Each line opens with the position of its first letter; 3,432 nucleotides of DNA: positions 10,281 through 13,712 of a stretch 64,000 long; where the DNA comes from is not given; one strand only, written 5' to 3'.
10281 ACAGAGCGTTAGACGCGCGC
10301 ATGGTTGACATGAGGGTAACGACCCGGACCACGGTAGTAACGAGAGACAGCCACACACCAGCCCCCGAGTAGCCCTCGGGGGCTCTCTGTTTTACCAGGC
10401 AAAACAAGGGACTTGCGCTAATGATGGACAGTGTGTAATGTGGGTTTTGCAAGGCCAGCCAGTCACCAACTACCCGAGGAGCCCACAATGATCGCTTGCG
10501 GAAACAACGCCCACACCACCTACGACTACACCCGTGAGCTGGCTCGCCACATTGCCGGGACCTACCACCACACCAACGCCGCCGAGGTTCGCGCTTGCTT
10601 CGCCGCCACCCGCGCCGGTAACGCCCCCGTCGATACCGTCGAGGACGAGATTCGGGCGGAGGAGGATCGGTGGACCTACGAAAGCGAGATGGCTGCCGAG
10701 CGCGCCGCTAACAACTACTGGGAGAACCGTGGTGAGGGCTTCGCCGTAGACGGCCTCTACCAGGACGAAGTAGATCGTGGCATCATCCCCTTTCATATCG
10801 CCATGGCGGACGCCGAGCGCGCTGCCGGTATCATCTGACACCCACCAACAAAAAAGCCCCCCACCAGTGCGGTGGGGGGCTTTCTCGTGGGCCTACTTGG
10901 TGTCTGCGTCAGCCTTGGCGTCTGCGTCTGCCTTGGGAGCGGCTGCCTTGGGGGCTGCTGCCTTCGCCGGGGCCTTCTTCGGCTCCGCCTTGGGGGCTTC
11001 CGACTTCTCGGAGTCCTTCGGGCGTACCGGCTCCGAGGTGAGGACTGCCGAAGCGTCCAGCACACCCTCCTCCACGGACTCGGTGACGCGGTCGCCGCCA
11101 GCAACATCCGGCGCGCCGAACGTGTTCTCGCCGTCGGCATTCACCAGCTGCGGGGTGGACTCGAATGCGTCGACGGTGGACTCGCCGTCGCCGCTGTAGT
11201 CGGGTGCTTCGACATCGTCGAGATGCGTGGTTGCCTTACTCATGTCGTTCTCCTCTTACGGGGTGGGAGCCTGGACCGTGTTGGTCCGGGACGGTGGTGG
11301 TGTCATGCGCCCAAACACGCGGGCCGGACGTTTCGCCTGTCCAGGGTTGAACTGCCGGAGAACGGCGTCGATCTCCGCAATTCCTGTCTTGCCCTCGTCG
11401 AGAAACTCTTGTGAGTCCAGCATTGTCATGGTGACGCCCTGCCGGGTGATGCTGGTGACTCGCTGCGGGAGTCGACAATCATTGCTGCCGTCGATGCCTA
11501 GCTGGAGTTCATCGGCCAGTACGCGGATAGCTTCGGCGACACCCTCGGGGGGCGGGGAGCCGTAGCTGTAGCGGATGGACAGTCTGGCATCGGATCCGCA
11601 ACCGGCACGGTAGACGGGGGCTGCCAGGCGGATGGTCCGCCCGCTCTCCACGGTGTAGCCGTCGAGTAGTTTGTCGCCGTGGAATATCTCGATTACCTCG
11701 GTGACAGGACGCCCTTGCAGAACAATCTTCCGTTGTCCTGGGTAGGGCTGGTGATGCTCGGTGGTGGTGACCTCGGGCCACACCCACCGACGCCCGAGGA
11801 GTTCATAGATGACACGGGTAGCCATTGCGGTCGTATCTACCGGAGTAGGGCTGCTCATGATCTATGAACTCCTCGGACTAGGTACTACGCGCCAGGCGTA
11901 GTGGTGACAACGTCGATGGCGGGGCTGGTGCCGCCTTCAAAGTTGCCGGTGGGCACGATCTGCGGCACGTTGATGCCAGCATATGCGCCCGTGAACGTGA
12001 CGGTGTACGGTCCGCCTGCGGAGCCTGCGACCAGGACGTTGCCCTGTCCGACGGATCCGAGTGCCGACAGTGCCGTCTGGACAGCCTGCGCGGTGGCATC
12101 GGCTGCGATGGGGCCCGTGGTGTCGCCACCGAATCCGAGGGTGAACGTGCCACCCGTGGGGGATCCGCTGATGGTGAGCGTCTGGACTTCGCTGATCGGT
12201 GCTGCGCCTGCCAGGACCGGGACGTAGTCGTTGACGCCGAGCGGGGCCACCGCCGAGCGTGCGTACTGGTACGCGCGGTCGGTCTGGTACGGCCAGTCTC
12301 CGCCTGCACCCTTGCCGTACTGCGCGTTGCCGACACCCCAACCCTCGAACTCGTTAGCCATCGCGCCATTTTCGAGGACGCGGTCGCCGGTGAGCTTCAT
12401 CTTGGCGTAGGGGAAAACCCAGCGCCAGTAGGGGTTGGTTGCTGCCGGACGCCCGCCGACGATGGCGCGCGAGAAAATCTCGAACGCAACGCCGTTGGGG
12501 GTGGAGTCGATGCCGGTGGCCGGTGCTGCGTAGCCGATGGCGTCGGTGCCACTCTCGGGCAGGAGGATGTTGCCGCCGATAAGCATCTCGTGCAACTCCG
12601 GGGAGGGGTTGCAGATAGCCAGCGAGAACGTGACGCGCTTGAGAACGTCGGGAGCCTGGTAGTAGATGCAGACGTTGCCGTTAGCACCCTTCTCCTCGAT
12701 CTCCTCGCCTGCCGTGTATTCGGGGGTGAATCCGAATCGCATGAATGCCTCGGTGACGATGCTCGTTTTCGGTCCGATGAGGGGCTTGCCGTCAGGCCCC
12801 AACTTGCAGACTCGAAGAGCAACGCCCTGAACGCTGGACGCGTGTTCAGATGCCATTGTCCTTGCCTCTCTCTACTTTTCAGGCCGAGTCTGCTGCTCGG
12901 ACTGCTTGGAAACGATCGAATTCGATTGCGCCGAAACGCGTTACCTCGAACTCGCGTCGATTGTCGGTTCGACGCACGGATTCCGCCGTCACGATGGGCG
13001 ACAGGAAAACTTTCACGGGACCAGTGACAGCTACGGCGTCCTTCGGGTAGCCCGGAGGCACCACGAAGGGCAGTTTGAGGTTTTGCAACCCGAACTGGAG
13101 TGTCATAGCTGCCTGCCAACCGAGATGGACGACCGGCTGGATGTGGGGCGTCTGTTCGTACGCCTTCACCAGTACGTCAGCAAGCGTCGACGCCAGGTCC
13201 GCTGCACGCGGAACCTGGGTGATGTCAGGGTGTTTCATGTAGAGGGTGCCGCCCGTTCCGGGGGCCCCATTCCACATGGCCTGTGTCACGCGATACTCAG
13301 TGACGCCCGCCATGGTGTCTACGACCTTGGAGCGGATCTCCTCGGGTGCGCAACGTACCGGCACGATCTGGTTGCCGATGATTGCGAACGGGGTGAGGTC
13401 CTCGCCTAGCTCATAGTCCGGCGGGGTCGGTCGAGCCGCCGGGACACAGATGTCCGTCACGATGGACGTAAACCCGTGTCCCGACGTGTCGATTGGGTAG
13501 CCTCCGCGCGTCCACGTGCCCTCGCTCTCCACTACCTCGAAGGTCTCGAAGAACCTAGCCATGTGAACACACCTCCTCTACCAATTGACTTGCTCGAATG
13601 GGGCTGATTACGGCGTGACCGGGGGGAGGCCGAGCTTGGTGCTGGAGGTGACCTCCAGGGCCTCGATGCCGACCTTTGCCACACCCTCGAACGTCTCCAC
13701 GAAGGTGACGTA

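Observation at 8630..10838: Opposite-strand two-gene island inside the virion operon, encoding an SGNH/GDSL esterase that shares its N-terminal anchor domain with a tail protein about 25 kb away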

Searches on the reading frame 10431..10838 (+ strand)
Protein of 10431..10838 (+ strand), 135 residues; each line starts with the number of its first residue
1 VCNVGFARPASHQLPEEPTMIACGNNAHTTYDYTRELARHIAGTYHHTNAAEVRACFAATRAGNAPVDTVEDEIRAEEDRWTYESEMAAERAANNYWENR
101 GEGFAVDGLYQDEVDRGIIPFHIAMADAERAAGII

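Call 6: search_protein_families(library=pfam, proteins=[window:10431-10838:+], max_evalue=0.1)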
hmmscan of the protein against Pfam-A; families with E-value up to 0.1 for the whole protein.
window:10431-10838:+ (135 aa): 0 families

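Call 15: search_protein_families(library=phrogs, proteins=[window:10488-10838:+], max_evalue=0.001)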
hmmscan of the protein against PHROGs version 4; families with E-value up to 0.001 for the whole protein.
window:10488-10838:+ (116 aa): 0 families

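Call 56: search_dna_similar(query=window:10488-10838:+, collection=phages, mode=protein, max_evalue=0.01, max_rows=20)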
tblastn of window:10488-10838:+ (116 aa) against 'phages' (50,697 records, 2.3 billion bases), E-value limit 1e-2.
No match.

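Call 69: find_related_loci(query=window:10488-10838:+, collection=viral_contigs, flank=10000)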
Query window:10488-10838:+ (116 aa) in viral_contigs; peptide patterns used: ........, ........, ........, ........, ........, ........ (x = any residue, [..] = any of these).
10 stretches matched a pattern; 1 encode a relative of the query (tblastn E <= 1e-3); 1 distinct loci.
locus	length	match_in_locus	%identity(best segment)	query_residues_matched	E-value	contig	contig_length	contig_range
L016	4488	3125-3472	100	1-116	3e-77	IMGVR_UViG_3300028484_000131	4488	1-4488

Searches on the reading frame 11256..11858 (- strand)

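Call 6: search_protein_families(library=pfam, proteins=[window:11256-11858:-], max_evalue=0.1)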
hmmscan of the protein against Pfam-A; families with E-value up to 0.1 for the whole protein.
window:11256-11858:- (200 aa): 0 families

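Call 15: search_protein_families(library=phrogs, proteins=[window:11256-11858:-], max_evalue=0.001)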
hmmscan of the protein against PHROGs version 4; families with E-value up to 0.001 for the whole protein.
window:11256-11858:- (200 aa): 2 families
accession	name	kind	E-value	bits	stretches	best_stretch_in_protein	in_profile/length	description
phrog_783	-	connector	2.8e-38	132.7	1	41-191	96-253/254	head-tail adaptor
phrog_442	-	connector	8.3e-08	32.8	1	12-169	114-259/270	head-tail adaptor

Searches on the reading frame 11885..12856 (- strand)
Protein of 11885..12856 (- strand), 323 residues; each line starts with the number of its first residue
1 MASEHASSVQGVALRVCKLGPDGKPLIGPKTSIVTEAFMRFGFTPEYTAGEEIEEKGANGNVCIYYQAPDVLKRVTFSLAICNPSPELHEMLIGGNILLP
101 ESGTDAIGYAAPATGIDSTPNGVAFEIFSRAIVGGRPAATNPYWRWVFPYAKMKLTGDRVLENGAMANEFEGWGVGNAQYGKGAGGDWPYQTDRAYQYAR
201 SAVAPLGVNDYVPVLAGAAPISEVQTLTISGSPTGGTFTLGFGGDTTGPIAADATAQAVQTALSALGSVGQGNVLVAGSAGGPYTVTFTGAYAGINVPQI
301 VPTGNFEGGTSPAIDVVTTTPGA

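Call 14: search_dna_similar(query=window:11885-12856:-, collection=phages, mode=protein, max_rows=25)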
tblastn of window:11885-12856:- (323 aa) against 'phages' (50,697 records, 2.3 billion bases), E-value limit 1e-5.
Records with a match: 196; places in all: 196; records where one place covers at least 80% of the query: 5.
Best place of each record, by identity: 60-80% 6; <60% 190.
By first word of the organism name: Mycobacterium 75; Microbacterium 55; Gordonia 46; Arthrobacter 14; Tsukamurella 2; Actinomycetia 1; Rhodococcus 1; Saccharomonospora 1; Mycolicibacterium 1.
By host as written in the record: Mycobacterium smegmatis mc2 155 43; Gordonia terrae 3612 36; Microbacterium foliorum NRRL B-24224 31; Mycobacterium smegmatis mc#155 14; Microbacterium foliorum NRRL B-24224 SEA 12; Arthrobacter globiformis B-2979 8; Microbacterium paraoxydans NRRL B-14843 5; Microbacterium paraoxydans NWU1 5; and 26 more.
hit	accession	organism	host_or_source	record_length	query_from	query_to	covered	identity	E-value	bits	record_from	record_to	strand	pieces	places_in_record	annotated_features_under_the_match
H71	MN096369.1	Gordonia phage Phendrix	Gordonia terrae 3612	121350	1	214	66%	74.3%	1e-97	321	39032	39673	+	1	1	76: hypothetical protein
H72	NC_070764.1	Gordonia phage Phendrix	Gordonia terrae 3612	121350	1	214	66%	74.3%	1e-97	321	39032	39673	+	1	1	76: major tail protein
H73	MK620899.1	Gordonia phage GodonK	Gordonia terrae 3612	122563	1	214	66%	74.3%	1e-97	321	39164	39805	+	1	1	78: major tail protein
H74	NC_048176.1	Gordonia phage GodonK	Gordonia terrae 3612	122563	1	214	66%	74.3%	1e-97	321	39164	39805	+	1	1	78: major tail protein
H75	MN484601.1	Gordonia phage Sixama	Gordonia terrae 3612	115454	1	228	71%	59.8%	2e-84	283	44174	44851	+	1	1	83: hypothetical protein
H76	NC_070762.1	Gordonia phage Sixama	Gordonia terrae 3612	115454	1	228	71%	59.8%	2e-84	283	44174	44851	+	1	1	83: major tail protein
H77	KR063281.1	Gordonia phage GMA2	Gordonia malaquae A448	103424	4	214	65%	62.6%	2e-88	295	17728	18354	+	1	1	hypothetical protein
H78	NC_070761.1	Gordonia phage GMA2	Gordonia malaquae A448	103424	4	214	65%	62.6%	2e-88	295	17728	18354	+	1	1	major tail protein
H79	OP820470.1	Gordonia phage Mareelih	Gordonia terrae CAG3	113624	3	214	66%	59.4%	1e-82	278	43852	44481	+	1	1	87: hypothetical protein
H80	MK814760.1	Gordonia phage Forza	Gordonia terrae 3612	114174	3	214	66%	59.4%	1e-82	278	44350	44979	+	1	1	89: hypothetical protein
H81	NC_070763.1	Gordonia phage Forza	Gordonia terrae 3612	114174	3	214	66%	59.4%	1e-82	278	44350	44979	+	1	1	89: major tail protein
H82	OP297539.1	Gordonia phage BlueNGold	Gordonia terrae 3612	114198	3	214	66%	59.4%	1e-82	278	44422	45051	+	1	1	88: major tail protein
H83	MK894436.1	Gordonia phage Boopy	Gordonia terrae 3612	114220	3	214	66%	59.4%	1e-82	278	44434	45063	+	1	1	89: hypothetical protein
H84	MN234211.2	Arthrobacter phage Mimi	Arthrobacter globiformis NRRL B-2979 SEA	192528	1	208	64%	52.1%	6e-58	207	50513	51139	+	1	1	83: hypothetical protein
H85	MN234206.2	Arthrobacter phage Racecar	Arthrobacter globiformis NRRL B-2979 SEA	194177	1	208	64%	52.1%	6e-58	207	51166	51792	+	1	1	84: hypothetical protein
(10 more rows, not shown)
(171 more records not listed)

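Call 18: get_annotated_region(hit=H74, flank=14000)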
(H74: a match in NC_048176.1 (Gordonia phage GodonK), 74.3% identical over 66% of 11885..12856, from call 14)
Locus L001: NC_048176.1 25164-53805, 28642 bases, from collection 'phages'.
description: Gordonia phage GodonK, complete genome.
organism: Gordonia phage GodonK (NCBI taxid 2562192)
taxonomy: Viruses; Duplodnaviria; Heunggongvirae; Uroviricota; Caudoviricetes; Godonkavirus; Godonkavirus godonK
host: Gordonia terrae 3612; source: soil; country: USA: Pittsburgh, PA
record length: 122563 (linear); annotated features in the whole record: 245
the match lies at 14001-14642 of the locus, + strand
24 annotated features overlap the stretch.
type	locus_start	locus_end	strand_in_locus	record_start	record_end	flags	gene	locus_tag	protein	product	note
CDS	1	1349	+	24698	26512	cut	66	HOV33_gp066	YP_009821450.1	portal protein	-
CDS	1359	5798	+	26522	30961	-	67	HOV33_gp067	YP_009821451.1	hypothetical protein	-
CDS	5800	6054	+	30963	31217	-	68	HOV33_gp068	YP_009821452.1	hypothetical protein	-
CDS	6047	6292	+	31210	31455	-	69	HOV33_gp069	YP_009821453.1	hypothetical protein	-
CDS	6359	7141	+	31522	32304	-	70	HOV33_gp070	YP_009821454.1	hypothetical protein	-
CDS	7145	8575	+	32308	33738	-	71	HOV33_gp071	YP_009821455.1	hypothetical protein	-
CDS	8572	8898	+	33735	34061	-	72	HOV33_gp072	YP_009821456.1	hypothetical protein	-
CDS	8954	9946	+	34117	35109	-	73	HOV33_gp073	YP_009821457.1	head maturation protease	-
CDS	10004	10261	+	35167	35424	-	74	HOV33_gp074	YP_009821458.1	hypothetical protein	-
CDS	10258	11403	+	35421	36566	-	75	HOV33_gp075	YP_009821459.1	metallophosphoesterase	-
CDS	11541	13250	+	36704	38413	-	76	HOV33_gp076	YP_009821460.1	major head protein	-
CDS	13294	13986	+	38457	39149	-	77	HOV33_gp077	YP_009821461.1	hypothetical protein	-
CDS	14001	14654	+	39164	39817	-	78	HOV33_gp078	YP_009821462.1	major tail protein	-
CDS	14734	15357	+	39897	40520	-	79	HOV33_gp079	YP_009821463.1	head-tail adaptor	-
CDS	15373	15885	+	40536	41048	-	80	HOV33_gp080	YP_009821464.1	hypothetical protein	-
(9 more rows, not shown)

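Call 19: get_annotated_region(hit=H76, flank=20000)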
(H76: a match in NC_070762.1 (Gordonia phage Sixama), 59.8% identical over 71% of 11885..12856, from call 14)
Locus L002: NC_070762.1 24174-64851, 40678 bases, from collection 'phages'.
description: Gordonia phage Sixama, complete genome.
organism: Gordonia phage Sixama (NCBI taxid 2653271)
taxonomy: Viruses; Duplodnaviria; Heunggongvirae; Uroviricota; Caudoviricetes; Sixamavirus; Sixamavirus sixama
host: Gordonia terrae 3612; source: soil; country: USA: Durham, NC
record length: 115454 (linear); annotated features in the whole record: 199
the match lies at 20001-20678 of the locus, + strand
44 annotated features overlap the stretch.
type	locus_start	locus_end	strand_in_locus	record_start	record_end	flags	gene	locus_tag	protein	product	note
CDS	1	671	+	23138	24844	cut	62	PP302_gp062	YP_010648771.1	terminase large subunit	terminase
CDS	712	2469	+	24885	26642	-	63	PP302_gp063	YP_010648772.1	hypothetical protein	helix-turn-helix DNA binding domain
CDS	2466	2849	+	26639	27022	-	64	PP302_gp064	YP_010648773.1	hypothetical protein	-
CDS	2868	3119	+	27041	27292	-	65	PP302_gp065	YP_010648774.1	hypothetical protein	membrane protein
CDS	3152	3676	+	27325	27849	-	66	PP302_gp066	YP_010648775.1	HNH endonuclease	-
CDS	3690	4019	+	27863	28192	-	67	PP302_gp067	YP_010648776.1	transcriptional regulator WhiB-like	WhiB family transcription factor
CDS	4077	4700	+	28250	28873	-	68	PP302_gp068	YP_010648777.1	head morphogenesis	MuF-like minor capsid protein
CDS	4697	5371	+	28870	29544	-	69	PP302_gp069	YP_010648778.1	G-I-Y Y-I-G endonuclease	-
CDS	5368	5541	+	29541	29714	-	70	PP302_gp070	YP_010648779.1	hypothetical protein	-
CDS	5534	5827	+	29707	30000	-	71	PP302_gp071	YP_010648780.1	hypothetical protein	-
CDS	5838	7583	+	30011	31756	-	72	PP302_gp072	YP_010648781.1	portal protein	-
CDS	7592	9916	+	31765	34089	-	73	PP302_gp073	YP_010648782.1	hypothetical protein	-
CDS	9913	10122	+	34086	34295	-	74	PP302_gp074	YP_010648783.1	hypothetical protein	-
CDS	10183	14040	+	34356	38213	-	75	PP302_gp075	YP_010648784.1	ADP-ribosyltransferase exoenzyme toxin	ADP-ribosyltransferase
CDS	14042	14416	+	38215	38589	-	76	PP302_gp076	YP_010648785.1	hypothetical protein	-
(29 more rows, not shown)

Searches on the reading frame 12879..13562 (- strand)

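Call 15: search_protein_families(library=phrogs, proteins=[window:12879-13562:-], max_evalue=0.001)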
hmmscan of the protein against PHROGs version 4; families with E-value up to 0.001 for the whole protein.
window:12879-13562:- (227 aa): 1 family
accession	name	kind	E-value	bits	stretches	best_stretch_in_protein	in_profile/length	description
phrog_779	-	unknown function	1.4e-13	51.7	1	54-222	87-269/284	-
